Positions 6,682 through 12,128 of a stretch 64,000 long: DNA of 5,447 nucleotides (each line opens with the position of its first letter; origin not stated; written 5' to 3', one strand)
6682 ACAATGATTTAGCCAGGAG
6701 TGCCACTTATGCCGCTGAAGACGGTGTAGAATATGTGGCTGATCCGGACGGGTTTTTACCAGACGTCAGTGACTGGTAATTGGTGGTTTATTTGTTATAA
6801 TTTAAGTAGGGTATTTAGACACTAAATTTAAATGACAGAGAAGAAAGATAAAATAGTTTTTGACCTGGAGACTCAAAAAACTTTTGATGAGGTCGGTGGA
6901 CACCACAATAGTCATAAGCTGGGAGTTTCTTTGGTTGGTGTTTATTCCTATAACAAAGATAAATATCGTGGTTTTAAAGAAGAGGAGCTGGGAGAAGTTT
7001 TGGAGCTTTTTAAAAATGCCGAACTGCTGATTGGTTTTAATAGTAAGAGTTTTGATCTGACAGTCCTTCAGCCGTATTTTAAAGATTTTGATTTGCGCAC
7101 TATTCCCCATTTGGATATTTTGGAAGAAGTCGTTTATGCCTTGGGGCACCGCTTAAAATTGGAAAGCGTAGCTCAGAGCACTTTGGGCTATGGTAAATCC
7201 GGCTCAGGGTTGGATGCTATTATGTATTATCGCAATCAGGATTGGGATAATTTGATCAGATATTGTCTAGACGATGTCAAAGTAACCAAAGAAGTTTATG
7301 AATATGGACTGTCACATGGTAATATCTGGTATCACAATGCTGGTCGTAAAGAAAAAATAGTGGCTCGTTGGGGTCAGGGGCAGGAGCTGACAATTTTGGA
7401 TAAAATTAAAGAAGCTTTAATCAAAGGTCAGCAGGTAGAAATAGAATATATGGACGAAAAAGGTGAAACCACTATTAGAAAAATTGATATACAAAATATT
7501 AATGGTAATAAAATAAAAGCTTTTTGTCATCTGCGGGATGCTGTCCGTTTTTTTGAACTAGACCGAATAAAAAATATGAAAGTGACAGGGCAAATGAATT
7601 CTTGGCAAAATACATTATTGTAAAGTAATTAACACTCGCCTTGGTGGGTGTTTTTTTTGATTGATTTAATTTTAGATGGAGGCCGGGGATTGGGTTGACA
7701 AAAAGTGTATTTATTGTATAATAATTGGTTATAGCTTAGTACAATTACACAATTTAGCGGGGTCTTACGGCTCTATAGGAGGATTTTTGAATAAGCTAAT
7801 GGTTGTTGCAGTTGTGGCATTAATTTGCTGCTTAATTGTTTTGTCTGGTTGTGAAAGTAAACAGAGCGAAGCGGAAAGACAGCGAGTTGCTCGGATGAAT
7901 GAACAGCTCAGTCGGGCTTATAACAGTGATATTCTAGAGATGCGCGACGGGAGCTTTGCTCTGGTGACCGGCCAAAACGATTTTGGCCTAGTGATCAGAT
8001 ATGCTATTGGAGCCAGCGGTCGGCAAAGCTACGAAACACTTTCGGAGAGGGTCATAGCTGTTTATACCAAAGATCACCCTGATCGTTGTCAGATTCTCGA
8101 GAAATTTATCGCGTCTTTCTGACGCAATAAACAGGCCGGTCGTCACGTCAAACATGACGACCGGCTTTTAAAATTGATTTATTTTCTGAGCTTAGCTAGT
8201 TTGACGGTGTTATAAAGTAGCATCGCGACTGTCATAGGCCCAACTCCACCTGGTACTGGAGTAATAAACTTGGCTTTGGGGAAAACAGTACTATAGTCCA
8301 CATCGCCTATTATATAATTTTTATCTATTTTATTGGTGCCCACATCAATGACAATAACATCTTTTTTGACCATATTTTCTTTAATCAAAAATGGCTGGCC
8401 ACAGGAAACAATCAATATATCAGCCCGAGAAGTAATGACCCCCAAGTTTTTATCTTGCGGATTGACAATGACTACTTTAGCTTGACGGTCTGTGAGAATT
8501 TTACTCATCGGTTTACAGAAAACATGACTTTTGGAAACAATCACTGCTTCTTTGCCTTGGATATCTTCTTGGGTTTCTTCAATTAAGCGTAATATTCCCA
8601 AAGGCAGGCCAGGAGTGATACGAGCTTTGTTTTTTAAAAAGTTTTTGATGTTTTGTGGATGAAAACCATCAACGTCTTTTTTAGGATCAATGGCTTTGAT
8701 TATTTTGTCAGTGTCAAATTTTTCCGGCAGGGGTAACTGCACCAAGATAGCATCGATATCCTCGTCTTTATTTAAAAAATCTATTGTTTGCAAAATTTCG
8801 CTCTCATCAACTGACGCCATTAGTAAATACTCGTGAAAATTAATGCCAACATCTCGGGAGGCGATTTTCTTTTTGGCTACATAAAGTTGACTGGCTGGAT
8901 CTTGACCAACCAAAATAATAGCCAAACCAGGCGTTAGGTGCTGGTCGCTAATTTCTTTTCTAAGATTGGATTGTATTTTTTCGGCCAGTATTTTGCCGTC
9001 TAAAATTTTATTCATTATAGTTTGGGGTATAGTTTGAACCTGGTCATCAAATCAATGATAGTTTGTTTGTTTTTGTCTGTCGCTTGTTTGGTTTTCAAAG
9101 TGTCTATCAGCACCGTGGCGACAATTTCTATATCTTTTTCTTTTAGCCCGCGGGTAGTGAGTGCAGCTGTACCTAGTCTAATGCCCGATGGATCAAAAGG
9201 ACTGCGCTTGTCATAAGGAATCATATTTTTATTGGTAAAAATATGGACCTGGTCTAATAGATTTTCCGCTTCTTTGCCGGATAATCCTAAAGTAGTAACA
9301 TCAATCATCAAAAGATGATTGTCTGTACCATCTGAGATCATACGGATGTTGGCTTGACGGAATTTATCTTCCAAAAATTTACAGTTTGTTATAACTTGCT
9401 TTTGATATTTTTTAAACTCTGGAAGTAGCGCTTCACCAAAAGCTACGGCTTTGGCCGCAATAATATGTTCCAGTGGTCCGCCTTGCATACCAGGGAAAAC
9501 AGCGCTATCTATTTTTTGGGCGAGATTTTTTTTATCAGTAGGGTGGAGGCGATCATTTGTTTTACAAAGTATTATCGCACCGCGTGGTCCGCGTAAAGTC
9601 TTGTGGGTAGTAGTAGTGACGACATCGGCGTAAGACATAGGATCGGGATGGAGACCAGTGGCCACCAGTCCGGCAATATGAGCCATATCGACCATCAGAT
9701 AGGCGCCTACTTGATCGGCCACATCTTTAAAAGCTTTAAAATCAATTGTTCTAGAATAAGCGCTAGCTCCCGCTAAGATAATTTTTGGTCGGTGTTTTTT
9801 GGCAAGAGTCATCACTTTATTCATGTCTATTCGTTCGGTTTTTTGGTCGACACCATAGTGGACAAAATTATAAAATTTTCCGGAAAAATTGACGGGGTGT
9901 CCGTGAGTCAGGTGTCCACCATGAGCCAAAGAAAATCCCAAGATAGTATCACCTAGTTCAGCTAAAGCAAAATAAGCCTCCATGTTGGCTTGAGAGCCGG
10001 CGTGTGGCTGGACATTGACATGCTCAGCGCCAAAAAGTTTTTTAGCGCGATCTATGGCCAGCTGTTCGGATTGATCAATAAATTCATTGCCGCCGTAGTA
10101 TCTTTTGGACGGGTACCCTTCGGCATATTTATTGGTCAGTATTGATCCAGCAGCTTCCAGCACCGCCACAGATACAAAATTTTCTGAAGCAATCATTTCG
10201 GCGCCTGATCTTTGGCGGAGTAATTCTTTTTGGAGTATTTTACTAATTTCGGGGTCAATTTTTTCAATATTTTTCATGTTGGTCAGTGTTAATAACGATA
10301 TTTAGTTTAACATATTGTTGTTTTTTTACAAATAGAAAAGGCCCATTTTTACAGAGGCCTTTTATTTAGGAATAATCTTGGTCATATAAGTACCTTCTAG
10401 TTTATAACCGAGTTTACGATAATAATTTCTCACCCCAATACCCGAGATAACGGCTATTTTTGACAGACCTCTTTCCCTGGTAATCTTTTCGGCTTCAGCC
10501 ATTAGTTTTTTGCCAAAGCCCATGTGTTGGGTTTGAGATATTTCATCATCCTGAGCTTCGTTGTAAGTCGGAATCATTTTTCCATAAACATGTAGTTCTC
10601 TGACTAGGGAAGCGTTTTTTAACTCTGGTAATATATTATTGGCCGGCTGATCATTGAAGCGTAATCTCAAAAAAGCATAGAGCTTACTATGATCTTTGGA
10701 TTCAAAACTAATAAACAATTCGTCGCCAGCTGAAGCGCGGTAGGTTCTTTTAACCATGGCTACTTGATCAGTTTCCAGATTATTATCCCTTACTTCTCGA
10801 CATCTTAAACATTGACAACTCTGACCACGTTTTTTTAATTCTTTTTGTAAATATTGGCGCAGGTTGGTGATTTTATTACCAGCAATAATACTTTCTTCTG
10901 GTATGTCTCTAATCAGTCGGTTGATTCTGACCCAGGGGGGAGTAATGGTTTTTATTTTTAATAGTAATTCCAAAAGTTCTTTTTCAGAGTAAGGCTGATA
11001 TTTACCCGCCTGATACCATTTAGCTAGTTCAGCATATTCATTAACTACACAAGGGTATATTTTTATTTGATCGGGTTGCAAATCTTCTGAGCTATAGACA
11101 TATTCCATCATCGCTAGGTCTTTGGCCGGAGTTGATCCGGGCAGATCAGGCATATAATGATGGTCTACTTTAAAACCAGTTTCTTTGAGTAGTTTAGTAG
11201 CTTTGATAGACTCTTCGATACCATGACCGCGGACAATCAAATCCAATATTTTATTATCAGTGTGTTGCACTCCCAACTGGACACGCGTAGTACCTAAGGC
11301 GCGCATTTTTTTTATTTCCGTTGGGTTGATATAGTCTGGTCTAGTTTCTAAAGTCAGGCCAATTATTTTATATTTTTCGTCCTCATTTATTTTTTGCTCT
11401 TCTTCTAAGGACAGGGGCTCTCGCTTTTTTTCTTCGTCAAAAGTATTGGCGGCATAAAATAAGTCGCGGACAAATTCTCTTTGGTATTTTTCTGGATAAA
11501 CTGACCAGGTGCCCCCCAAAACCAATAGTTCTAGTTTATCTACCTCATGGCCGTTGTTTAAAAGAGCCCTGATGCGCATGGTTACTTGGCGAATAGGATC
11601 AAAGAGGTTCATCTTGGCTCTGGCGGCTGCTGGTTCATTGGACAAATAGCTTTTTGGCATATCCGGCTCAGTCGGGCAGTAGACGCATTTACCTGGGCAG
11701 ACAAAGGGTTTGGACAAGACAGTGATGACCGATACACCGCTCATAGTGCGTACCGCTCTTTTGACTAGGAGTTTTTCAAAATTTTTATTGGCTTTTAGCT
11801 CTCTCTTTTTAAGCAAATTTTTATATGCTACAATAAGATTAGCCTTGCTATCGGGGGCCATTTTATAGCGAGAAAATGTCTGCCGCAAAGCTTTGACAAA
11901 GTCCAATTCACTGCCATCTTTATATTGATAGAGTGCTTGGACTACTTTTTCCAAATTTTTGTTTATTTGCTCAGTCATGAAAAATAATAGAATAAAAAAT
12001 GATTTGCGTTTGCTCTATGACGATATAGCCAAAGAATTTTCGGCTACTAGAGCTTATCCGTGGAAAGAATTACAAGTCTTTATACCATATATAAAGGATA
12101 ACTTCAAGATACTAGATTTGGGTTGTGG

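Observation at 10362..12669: Elp3-like radical-SAM/GNAT enzyme divergently paired with a Trm9-like methyltransferase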

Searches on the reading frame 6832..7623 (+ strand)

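Call 53: search_protein_families(library=pfam, proteins=[window:6832-7623:+], max_evalue=0.001)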
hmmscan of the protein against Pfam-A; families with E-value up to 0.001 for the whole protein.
window:6832-7623:+ (263 aa): 3 families
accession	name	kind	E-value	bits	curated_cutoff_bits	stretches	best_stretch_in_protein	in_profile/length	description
PF13482.12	RNase_H_2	-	2.6e-12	47.4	22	1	28-158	14-163/165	RNase_H superfamily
PF13280.12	WYL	-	9e-09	35.7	21.8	1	188-251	2-70/70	WYL domain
PF10108.15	DNA_pol_B_exo2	-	0.00077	19.6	24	0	93-156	105-170/213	Predicted 3'-5' exonuclease related to the exonuclease domain of PolB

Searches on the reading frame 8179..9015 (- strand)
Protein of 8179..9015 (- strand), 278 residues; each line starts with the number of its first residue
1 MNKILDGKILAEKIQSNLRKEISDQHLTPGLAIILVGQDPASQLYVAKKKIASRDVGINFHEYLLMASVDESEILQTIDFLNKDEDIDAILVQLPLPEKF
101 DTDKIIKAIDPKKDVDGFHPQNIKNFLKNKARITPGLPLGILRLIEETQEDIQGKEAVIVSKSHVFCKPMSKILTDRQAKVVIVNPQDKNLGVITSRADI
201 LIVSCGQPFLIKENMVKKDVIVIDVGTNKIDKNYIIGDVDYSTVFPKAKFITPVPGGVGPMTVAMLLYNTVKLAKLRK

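Call 53: search_protein_families(library=pfam, proteins=[window:8179-9015:-], max_evalue=0.001)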
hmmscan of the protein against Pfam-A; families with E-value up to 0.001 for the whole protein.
window:8179-9015:- (278 aa): 2 families
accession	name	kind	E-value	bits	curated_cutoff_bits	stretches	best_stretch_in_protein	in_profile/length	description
PF02882.25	THF_DHG_CYH_C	-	1.1e-51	174.7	27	1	119-276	1-158/160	Tetrahydrofolate dehydrogenase/cyclohydrolase, NAD(P)-binding domain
PF00763.28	THF_DHG_CYH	-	1.5e-35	122.4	32.8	1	5-116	1-115/115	Tetrahydrofolate dehydrogenase/cyclohydrolase, catalytic domain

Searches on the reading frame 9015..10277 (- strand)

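Call 53: search_protein_families(library=pfam, proteins=[window:9015-10277:-], max_evalue=0.001)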
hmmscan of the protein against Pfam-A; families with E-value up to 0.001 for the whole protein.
window:9015-10277:- (420 aa): 3 families
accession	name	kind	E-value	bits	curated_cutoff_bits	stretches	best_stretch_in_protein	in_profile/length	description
PF00464.25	SHMT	-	2.9e-168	560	27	1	5-389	2-398/399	Serine hydroxymethyltransferase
PF00155.27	Aminotran_1_2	-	1.4e-07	31.5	19.7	1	79-379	52-355/361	Aminotransferase class I and II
PF01212.27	Beta_elim_lyase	-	0.0002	21.3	27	1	75-312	38-236/288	Beta-eliminating lyase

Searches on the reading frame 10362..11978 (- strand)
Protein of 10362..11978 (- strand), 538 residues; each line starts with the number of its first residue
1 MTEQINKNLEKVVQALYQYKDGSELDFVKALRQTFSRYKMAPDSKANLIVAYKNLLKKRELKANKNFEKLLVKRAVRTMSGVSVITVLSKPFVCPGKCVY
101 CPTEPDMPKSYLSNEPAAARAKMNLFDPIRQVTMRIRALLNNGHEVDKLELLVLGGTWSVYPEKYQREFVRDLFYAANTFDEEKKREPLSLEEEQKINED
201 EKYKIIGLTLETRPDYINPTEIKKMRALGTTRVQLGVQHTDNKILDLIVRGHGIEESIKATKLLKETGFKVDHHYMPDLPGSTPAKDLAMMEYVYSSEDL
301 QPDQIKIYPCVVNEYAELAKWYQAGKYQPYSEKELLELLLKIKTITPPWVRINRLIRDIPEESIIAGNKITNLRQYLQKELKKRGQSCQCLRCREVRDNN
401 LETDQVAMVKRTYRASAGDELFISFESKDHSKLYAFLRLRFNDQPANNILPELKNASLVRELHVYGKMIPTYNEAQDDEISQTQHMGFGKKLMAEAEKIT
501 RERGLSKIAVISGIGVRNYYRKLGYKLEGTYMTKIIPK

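Call 3: search_protein_families(library=pfam, proteins=[window:10362-11978:-], max_evalue=0.01)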
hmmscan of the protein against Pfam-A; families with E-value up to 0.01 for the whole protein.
window:10362-11978:- (538 aa): 4 families
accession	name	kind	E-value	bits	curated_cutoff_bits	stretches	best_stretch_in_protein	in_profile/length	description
PF16199.10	Radical_SAM_C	-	1.3e-23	83.3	31.9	1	302-383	1-85/85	Radical_SAM C-terminal domain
PF04055.27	Radical_SAM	-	2.7e-14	54.1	29.5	1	93-283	6-155/166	Radical SAM superfamily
PF00583.31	Acetyltransf_1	-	0.00042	21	20.7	1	484-525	72-116/116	Acetyltransferase (GNAT) family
PF13508.13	Acetyltransf_7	-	0.006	17.4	27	0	484-526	41-83/84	Acetyltransferase (GNAT) domain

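Call 4: search_protein_families(library=ncbifam, proteins=[window:10362-11978:-], max_evalue=0.01)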
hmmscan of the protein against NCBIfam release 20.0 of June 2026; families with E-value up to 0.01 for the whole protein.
window:10362-11978:- (538 aa): 19 families
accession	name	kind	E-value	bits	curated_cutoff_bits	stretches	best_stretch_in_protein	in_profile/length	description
TIGR01211.1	ELP3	subfamily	8.5e-163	542.6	350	1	45-535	29-521/522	tRNA uridine(34) 5-carboxymethylaminomethyl modification radical SAM/GNAT enzyme Elp3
TIGR01212.1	TIGR01212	equivalog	7.3e-23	81.1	180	1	203-385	107-293/302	tRNA modification radical SAM protein MnmL/YtqA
TIGR03994.1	rSAM_HemZ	equivalog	1.4e-09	37.6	321.4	1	208-333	175-297/401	coproporphyrinogen dehydrogenase HemZ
NF004567.0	PRK05904.1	equivalog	1.6e-07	30.8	355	1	206-271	90-156/353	coproporphyrinogen III oxidase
TIGR00539.1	hemN_rel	equivalog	4.2e-07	29.4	205.4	1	205-323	86-202/361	radical SAM family heme chaperone HemW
TIGR04013.1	B12_SAM_MJ_1487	hypoth_equivalog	7.9e-07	28.2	251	1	211-288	246-324/382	TIGR04013 family B12-binding domain/radical SAM domain-containing protein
NF006067.1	PRK08208.1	equivalog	1.3e-06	27.6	380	1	204-322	123-239/427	STM4012 family radical SAM protein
NF006060.0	PRK08207.1-3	equivalog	2.4e-06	26.6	653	1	209-319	244-353/477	coproporphyrinogen III oxidase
TIGR01210.1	TIGR01210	equivalog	7.8e-06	25.3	212.15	1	191-339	91-239/313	archaeosine biosynthesis radical SAM protein RaSEA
NF006066.0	PRK08207.2-5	equivalog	2.5e-05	23.1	1117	1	212-309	288-383/518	coproporphyrinogen III oxidase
TIGR00538.1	hemN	equivalog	7.1e-05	21.8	324.95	1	206-308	138-238/454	oxygen-independent coproporphyrinogen III oxidase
NF006061.0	PRK08207.1-4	equivalog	8.5e-05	21.5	702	1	205-335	264-391/501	coproporphyrinogen III oxidase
TIGR03975.1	rSAM_ocin_1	subfamily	0.00016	20.4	281.85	1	217-303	350-436/606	RiPP maturation radical SAM C-methyltransferase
NF005133.0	PRK06582.1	equivalog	0.00098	18.2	597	1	206-271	98-163/390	coproporphyrinogen III oxidase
TIGR03471.1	HpnJ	equivalog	0.0013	17.7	577.6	1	169-293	245-361/472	hopanoid biosynthesis associated radical SAM protein HpnJ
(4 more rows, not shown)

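Call 6: search_solved_structures(query=window:10362-11978:-, max_evalue=0.001, show_alignments=2)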
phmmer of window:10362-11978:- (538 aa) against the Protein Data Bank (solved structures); distinct sequences matched with E-value up to 0.001: 9.
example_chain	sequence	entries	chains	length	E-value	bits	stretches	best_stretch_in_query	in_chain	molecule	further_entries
6iaz_A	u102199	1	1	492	3.6e-118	398.8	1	61-534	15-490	Histone acetyltransferase, ELP3 family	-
6ia8_A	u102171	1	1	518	5.2e-118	398.3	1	62-534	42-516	Histone acetyltransferase, ELP3 family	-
6iad_A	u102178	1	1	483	6.3e-118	398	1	69-534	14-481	Histone acetyltransferase, ELP3 family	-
5l7j_A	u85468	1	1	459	1.9e-109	370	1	73-534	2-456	ELP3 family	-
5l7l_A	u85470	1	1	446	1.7e-101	343.8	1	73-534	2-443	ELP3 family, ELP3 family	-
6ia6_A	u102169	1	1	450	2.7e-101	343.1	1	71-534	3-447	ELP3 family, ELP3 family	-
8ptx_C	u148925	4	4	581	6.3e-94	318.8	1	13-536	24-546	Elongator complex protein 3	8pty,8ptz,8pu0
8avg_C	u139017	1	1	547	2.8e-93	316.7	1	14-536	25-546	Elongator complex protein 3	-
6qk7_C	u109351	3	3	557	3e-89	303.4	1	71-535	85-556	Elongator complex protein 3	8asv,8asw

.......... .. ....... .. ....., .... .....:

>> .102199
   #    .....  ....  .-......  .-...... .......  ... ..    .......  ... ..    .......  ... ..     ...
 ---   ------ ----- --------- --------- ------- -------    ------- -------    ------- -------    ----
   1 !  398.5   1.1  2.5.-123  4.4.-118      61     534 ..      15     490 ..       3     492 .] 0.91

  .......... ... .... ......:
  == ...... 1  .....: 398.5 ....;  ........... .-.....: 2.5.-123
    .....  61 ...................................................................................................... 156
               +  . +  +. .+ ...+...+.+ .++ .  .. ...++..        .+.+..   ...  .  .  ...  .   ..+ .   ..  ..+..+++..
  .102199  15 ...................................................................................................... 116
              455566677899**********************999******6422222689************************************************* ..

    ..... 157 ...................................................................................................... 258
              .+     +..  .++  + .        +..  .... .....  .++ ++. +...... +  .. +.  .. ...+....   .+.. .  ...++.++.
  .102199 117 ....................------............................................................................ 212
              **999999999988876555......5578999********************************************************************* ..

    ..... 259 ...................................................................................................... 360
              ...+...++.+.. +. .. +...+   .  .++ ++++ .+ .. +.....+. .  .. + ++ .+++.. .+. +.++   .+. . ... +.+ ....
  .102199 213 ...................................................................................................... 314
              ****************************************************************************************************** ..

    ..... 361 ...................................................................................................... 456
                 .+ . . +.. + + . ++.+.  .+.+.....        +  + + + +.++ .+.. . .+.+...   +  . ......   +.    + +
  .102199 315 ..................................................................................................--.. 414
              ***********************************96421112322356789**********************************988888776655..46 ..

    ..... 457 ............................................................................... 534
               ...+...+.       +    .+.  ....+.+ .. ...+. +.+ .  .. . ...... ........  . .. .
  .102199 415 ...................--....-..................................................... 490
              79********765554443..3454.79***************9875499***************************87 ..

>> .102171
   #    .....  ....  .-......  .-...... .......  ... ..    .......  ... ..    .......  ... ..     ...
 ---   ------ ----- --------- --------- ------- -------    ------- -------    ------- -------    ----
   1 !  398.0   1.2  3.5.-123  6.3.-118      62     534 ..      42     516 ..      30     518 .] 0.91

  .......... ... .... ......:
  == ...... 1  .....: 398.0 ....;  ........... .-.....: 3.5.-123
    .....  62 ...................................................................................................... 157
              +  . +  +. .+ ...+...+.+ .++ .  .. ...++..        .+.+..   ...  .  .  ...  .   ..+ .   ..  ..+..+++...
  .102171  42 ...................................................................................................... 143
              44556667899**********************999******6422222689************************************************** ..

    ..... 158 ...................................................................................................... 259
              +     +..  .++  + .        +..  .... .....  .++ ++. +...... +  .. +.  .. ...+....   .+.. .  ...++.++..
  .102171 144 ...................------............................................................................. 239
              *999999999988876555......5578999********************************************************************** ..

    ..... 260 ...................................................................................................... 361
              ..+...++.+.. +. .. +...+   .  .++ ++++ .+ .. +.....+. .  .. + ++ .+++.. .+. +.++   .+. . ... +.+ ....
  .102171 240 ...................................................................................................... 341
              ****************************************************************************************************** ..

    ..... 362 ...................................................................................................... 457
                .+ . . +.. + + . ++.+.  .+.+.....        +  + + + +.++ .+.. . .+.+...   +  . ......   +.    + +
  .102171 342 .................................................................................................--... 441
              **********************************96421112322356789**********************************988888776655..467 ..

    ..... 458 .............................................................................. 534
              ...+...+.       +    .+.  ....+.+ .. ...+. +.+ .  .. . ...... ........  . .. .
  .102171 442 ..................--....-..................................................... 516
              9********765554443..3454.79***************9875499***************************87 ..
